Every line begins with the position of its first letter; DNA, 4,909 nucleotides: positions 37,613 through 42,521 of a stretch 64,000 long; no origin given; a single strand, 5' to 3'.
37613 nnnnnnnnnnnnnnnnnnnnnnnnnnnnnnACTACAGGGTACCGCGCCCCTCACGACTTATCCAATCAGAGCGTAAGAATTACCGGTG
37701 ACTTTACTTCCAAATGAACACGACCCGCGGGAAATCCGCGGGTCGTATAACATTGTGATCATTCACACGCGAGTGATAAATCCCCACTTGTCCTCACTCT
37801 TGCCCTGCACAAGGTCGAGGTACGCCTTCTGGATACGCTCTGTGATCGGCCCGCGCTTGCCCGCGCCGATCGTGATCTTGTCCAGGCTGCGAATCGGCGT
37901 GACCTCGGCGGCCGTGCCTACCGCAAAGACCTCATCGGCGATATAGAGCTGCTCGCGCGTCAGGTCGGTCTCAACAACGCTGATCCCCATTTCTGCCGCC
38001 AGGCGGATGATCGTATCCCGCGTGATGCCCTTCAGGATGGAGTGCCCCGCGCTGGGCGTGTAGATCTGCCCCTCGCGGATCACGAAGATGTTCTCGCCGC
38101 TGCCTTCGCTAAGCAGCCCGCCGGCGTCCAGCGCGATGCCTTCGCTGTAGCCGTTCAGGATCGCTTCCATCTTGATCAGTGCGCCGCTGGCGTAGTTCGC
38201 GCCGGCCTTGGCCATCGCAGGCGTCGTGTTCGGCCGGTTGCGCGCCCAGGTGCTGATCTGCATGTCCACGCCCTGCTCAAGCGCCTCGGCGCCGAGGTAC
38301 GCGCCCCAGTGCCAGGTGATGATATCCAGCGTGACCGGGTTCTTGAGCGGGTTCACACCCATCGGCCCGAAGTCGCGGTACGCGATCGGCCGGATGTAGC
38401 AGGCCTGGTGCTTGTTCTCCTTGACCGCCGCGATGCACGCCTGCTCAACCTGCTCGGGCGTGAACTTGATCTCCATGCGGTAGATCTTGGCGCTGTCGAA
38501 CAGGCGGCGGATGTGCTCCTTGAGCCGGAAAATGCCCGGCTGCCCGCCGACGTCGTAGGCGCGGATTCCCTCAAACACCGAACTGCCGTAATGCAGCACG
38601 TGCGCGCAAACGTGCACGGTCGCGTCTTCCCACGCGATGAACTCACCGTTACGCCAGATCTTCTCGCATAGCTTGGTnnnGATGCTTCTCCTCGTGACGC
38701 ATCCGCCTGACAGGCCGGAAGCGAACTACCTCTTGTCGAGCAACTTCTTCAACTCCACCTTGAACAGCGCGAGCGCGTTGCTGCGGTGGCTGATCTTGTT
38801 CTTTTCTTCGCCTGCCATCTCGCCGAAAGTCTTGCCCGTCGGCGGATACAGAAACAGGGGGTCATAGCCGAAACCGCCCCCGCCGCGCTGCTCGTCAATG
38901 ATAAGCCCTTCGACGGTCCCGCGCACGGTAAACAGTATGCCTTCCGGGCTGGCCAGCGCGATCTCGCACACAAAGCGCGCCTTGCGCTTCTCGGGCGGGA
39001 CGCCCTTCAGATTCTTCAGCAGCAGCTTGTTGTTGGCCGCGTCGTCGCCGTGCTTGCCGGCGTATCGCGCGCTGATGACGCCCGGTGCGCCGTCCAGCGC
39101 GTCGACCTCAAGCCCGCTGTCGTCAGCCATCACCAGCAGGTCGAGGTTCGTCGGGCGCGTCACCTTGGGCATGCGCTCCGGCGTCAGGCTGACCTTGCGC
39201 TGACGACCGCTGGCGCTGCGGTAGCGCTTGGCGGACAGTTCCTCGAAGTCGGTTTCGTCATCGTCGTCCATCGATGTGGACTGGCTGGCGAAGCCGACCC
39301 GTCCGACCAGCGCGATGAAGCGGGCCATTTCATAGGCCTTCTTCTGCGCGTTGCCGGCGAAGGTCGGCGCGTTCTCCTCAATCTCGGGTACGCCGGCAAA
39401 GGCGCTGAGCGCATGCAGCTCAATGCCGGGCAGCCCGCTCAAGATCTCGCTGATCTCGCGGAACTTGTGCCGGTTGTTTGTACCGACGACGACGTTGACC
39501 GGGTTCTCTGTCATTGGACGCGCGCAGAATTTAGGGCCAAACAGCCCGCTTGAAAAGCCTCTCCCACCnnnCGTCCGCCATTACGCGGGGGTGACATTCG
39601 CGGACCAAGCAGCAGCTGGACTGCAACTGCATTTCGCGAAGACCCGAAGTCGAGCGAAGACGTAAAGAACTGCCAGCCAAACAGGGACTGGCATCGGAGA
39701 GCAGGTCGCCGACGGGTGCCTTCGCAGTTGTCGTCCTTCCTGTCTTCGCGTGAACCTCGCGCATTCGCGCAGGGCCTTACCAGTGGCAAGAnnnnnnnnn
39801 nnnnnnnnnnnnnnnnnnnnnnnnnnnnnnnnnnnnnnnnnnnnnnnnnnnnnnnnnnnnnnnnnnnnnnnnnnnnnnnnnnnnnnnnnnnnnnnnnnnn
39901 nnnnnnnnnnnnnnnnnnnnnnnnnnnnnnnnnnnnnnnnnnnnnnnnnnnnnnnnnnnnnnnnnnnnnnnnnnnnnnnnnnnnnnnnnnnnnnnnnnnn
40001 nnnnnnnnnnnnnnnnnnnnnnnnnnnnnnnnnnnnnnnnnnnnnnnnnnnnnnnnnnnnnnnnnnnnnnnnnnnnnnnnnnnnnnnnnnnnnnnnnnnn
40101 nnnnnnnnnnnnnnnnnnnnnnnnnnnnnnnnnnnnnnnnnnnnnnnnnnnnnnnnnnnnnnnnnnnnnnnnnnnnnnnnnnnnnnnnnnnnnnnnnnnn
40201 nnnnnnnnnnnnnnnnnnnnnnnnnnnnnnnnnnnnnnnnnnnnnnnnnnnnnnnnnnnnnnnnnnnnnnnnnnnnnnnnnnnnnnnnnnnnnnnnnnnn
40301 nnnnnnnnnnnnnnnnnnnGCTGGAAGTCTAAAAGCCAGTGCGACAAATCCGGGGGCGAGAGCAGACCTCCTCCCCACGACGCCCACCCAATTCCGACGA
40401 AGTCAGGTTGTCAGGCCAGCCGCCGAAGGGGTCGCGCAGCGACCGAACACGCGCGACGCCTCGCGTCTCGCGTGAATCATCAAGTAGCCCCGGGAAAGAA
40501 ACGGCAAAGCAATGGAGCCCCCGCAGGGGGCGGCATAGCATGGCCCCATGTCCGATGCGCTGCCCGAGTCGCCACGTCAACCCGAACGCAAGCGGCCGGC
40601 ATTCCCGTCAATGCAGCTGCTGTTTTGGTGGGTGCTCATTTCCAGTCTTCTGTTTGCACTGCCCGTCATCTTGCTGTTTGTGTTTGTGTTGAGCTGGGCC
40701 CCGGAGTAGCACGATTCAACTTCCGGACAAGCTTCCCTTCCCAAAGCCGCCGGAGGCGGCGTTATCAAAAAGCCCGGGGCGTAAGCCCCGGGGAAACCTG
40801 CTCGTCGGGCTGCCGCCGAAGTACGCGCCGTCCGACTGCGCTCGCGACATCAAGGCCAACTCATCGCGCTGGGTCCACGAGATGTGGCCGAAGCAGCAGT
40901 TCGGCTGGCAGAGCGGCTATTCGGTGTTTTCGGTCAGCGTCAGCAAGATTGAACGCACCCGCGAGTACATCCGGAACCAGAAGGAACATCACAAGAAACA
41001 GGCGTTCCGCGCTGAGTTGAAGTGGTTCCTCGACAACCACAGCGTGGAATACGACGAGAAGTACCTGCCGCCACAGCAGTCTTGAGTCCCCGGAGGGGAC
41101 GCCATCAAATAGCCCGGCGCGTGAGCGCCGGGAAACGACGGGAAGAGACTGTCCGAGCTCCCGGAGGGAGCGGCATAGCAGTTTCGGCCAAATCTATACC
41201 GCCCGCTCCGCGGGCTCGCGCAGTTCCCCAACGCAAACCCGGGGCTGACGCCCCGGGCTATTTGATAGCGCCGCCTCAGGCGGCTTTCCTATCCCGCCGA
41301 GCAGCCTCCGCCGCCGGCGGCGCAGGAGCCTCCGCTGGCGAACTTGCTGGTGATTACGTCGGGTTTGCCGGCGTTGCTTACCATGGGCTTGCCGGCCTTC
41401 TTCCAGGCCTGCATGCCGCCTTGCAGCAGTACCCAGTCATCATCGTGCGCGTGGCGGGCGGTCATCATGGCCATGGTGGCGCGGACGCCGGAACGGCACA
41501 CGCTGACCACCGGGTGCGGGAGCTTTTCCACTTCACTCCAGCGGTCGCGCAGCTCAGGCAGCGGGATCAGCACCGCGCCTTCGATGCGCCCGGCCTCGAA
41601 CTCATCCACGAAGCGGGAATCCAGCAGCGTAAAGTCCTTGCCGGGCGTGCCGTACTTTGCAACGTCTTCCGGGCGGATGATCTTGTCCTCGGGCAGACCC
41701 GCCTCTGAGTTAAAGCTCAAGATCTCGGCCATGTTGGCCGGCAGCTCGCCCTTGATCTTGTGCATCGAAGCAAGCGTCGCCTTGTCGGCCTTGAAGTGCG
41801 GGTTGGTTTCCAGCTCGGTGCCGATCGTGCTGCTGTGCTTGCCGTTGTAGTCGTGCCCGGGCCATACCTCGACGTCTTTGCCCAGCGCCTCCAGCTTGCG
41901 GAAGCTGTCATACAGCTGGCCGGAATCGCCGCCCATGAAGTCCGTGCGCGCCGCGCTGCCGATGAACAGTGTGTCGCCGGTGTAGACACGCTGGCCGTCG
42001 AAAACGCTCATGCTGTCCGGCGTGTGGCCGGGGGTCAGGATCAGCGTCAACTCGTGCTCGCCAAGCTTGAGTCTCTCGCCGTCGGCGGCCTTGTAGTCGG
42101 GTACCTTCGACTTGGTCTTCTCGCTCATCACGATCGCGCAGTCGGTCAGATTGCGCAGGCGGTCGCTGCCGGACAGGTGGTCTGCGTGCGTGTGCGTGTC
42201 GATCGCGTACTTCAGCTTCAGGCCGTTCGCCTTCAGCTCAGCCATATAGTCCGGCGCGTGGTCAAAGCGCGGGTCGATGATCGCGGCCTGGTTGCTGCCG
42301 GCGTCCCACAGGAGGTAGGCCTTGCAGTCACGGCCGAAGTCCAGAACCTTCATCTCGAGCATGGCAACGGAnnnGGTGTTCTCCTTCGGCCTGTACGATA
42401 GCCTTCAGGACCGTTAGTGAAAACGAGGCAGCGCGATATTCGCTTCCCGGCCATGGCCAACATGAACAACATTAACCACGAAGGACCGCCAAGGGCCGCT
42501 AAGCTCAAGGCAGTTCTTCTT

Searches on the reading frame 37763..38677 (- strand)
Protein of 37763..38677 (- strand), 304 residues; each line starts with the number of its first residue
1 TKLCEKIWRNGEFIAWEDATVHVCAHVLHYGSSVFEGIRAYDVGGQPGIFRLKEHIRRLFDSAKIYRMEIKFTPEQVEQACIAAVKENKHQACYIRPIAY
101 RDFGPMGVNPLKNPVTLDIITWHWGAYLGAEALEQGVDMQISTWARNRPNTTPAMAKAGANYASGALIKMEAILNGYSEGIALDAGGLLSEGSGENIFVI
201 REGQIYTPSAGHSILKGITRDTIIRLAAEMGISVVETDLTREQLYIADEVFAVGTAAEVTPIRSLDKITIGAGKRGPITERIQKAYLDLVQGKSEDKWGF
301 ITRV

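Call 76: search_protein_families(library=pfam, proteins=[window:37763-38677:-], max_evalue=0.001)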
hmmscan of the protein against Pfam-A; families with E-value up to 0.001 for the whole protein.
window:37763-38677:- (304 aa): 1 family
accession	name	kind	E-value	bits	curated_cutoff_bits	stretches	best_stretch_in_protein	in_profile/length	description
PF01063.24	Aminotran_4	-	2.2e-46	159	28.5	1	34-264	2-222/223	Amino-transferase class IV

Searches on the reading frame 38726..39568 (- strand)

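Call 76: search_protein_families(library=pfam, proteins=[window:38726-39568:-], max_evalue=0.001)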
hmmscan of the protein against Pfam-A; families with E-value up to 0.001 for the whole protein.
window:38726-39568:- (280 aa): 1 family
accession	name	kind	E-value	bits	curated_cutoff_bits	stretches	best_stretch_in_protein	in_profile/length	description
PF01725.21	Ham1p_like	-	1.4e-59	201.6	22.5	2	134-270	61-184/186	Ham1 family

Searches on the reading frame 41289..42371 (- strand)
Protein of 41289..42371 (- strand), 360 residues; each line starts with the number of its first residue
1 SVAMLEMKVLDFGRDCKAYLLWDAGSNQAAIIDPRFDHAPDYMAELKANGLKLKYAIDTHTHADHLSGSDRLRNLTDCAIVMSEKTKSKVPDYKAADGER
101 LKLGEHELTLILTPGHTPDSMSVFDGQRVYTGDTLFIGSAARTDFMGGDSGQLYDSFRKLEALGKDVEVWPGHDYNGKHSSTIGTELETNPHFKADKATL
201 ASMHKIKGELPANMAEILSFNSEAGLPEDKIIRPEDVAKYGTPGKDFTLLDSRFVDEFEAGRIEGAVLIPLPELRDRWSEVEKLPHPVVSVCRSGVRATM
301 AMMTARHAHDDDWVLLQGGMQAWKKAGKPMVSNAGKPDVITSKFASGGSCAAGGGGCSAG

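Call 75: search_protein_families(library=pfam, proteins=[window:41289-42371:-], max_evalue=0.001)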
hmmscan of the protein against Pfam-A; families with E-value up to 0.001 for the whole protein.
window:41289-42371:- (360 aa): 2 families
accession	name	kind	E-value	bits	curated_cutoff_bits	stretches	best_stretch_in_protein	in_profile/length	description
PF00753.33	Lactamase_B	-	1.1e-17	65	22.7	1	15-173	5-196/196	Metallo-beta-lactamase superfamily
PF00581.25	Rhodanese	-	3.7e-11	43.8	22.2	1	246-326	13-102/102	Rhodanese-like domain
